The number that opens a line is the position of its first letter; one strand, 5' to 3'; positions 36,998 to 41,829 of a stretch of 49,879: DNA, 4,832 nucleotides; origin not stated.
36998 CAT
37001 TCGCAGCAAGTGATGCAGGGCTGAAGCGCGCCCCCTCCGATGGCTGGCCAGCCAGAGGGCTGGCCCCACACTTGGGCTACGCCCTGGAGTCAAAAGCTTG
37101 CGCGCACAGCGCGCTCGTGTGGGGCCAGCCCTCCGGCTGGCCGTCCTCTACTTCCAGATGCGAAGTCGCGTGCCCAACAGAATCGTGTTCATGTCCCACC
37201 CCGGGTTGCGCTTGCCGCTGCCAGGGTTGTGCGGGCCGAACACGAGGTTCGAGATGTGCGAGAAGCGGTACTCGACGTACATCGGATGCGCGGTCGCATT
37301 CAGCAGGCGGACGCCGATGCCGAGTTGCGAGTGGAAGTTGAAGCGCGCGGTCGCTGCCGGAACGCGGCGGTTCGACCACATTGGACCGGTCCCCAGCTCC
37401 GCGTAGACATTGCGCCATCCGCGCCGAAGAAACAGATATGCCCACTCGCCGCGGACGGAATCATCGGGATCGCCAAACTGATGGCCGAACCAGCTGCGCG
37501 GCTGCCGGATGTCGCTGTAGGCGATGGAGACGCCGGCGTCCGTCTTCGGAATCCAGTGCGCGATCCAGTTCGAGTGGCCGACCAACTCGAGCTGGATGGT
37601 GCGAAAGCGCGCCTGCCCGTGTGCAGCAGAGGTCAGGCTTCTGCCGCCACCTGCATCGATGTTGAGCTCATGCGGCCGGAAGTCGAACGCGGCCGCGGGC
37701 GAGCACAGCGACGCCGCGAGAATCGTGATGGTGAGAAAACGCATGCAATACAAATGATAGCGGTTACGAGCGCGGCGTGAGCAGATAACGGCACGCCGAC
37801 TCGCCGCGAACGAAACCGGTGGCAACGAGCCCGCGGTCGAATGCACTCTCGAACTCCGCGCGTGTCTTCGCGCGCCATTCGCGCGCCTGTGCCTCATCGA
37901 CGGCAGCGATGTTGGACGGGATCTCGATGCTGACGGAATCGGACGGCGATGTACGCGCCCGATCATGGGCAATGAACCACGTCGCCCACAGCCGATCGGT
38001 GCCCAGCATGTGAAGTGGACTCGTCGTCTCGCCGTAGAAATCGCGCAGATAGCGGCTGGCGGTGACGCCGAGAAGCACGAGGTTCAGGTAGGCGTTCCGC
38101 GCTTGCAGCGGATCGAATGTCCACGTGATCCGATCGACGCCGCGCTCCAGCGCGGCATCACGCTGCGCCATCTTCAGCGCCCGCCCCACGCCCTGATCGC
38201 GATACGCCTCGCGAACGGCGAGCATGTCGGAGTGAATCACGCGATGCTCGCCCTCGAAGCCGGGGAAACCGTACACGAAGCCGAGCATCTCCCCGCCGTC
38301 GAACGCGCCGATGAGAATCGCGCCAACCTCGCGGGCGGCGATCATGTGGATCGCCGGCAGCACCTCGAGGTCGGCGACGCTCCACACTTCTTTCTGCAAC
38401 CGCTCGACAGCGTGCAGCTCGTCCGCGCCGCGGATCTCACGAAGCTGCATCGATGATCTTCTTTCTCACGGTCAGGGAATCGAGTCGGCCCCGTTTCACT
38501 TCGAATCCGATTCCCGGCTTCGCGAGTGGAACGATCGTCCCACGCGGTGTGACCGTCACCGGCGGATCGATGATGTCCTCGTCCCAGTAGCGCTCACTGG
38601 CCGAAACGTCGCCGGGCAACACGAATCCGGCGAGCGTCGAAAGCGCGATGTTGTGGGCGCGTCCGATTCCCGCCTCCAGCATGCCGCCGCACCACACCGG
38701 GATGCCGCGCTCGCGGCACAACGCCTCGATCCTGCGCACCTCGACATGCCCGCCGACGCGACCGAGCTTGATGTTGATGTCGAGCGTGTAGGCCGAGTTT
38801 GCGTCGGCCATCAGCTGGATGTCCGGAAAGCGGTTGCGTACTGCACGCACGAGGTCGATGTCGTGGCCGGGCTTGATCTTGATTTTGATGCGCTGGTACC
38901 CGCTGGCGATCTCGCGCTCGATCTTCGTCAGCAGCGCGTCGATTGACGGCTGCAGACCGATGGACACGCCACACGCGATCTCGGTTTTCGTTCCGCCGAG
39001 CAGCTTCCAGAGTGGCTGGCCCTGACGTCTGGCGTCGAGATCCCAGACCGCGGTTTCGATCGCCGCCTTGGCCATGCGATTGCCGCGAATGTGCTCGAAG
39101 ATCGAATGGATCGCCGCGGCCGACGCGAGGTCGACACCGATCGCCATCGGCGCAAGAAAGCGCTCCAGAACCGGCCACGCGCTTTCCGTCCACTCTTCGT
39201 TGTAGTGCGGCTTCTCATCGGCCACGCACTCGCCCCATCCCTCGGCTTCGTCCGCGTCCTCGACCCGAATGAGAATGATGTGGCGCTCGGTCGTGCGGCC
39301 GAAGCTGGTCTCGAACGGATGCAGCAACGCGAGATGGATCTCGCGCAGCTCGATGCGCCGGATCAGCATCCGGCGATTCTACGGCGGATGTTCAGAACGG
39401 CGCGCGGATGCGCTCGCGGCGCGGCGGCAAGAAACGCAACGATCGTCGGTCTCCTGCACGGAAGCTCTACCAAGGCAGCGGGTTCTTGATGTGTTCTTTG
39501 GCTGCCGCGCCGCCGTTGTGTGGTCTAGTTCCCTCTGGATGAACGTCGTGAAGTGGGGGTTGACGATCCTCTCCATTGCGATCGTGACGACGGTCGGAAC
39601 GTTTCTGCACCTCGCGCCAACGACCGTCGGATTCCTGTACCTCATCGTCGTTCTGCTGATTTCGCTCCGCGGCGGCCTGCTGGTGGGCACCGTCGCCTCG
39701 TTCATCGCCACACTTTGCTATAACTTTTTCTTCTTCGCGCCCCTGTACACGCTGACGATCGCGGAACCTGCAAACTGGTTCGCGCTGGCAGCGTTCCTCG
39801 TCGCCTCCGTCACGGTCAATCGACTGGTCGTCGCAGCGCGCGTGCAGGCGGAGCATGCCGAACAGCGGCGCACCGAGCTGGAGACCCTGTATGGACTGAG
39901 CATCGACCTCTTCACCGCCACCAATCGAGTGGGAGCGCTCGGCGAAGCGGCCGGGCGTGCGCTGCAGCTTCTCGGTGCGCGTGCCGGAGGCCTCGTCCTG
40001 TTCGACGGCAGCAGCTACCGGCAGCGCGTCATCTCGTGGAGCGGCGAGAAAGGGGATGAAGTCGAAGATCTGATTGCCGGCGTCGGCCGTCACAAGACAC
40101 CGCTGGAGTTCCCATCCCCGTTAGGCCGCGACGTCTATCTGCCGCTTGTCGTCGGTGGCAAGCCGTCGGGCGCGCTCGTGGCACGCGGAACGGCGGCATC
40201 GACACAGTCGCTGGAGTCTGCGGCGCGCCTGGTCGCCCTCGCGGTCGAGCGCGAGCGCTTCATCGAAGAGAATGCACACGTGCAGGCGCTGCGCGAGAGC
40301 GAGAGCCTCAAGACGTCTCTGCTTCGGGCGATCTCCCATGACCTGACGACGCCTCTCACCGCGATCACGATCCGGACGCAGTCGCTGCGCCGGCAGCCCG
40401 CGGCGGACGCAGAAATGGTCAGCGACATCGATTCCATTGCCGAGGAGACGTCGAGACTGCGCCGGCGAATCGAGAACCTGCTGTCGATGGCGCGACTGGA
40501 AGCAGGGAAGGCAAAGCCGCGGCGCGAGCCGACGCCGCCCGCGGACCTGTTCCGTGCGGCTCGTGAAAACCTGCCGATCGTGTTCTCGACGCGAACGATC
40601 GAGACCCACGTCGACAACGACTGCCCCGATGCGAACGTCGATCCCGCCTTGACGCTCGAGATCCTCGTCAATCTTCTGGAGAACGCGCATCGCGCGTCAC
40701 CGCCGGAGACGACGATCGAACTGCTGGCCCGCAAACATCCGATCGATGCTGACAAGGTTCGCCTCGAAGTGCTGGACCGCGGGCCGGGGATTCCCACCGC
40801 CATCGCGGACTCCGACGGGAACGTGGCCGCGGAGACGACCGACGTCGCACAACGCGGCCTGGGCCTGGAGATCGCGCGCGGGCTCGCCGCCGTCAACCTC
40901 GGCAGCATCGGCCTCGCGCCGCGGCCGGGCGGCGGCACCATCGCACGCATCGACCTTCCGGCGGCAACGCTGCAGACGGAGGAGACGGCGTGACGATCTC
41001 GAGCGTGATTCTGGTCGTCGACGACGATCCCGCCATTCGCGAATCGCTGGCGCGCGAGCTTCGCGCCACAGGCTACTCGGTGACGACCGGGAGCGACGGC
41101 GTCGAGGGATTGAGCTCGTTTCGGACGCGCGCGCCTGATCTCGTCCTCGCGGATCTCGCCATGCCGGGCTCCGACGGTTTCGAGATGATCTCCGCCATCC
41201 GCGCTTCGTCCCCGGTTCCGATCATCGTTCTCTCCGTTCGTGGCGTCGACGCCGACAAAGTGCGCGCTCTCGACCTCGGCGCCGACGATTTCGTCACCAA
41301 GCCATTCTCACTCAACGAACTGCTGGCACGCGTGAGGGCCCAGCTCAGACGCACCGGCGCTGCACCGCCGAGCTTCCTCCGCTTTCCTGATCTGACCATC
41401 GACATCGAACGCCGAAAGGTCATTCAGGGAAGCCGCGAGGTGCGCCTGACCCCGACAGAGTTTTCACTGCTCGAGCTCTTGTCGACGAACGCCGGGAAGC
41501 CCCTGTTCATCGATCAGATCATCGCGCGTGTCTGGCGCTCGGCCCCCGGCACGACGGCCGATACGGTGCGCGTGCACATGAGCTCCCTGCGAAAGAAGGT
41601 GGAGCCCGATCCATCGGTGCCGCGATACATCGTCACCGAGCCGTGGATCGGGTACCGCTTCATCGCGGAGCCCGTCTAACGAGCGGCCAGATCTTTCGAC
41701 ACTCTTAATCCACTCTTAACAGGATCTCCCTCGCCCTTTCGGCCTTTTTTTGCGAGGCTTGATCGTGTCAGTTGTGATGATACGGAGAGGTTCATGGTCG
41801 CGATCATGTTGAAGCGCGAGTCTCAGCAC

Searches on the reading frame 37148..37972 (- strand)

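Call 28: search_protein_families(library=pfam, proteins=[window:37148-37972:-], max_evalue=0.001)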
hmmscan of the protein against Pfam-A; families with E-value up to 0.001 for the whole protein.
window:37148-37972:- (274 aa): 1 family
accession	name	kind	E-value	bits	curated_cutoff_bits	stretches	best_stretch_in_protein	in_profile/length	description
PF09411.16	PagL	-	3.6e-11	43.8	23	1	180-251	52-125/136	Lipid A 3-O-deacylase (PagL)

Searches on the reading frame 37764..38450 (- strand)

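Call 29: search_protein_families(library=pfam, proteins=[window:37764-38450:-], max_evalue=0.001)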
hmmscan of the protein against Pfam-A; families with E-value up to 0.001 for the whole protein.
window:37764-38450:- (228 aa): 3 families
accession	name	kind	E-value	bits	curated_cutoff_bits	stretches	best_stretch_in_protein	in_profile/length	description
PF00583.31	Acetyltransf_1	-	1.3e-09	38.8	20.7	1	38-118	28-108/116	Acetyltransferase (GNAT) family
PF13508.13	Acetyltransf_7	-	3.1e-06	27.9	27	1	48-121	7-77/84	Acetyltransferase (GNAT) domain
PF13673.13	Acetyltransf_10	-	4.3e-05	23.9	23.6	1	44-121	31-102/128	Acetyltransferase (GNAT) domain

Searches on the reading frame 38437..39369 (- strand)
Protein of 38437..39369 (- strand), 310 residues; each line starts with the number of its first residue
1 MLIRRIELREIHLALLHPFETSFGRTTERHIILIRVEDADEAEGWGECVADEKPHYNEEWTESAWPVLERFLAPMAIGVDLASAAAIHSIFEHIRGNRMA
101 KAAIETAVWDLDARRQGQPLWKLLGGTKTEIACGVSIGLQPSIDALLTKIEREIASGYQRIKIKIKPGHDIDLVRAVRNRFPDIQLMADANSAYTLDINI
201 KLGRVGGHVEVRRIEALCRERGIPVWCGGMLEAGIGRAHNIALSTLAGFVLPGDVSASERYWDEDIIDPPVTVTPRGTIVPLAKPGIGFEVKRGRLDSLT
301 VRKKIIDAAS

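Call 29: search_protein_families(library=pfam, proteins=[window:38437-39369:-], max_evalue=0.001)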
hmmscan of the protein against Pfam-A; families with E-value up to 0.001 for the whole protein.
window:38437-39369:- (310 aa): 2 families
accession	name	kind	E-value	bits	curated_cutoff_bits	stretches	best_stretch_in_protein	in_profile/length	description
PF13378.12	MR_MLE_C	-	7.3e-23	81.9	29.4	2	198-293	123-217/219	Enolase C-terminal domain-like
PF02746.21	MR_MLE_N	-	2.7e-17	63.5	22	1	16-125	13-117/117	Mandelate racemase / muconate lactonizing enzyme, N-terminal domain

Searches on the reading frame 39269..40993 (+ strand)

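Call 29: search_protein_families(library=pfam, proteins=[window:39269-40993:+], max_evalue=0.001)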
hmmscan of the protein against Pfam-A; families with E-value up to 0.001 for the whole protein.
window:39269-40993:+ (574 aa): 4 families
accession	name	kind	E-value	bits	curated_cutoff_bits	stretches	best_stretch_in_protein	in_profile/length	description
PF13493.11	DUF4118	-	2.2e-22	79.3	28.4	1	96-200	1-107/107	Domain of unknown function (DUF4118)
PF02518.31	HATPase_c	-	3.4e-13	50.4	26.4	1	462-566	6-110/111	Histidine kinase-, DNA gyrase B-, and HSP90-like ATPase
PF00512.31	HisKA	-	2e-11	44.2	26.9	1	348-413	2-66/66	His Kinase A (phospho-acceptor) domain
PF13581.12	HATPase_c_2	-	5.8e-05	23.6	27.4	1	464-540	38-109/127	Histidine kinase-like ATPase domain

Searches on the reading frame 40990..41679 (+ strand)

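Call 29: search_protein_families(library=pfam, proteins=[window:40990-41679:+], max_evalue=0.001)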
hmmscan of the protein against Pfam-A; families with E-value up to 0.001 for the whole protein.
window:40990-41679:+ (229 aa): 2 families
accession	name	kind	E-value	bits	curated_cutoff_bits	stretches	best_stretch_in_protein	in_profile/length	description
PF00072.30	Response_reg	-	5.2e-30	104.3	30.2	1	7-116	1-111/111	Response regulator receiver domain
PF00486.34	Trans_reg_C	-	8e-21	74.4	26.2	1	149-224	2-77/77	Transcriptional regulatory protein, C terminal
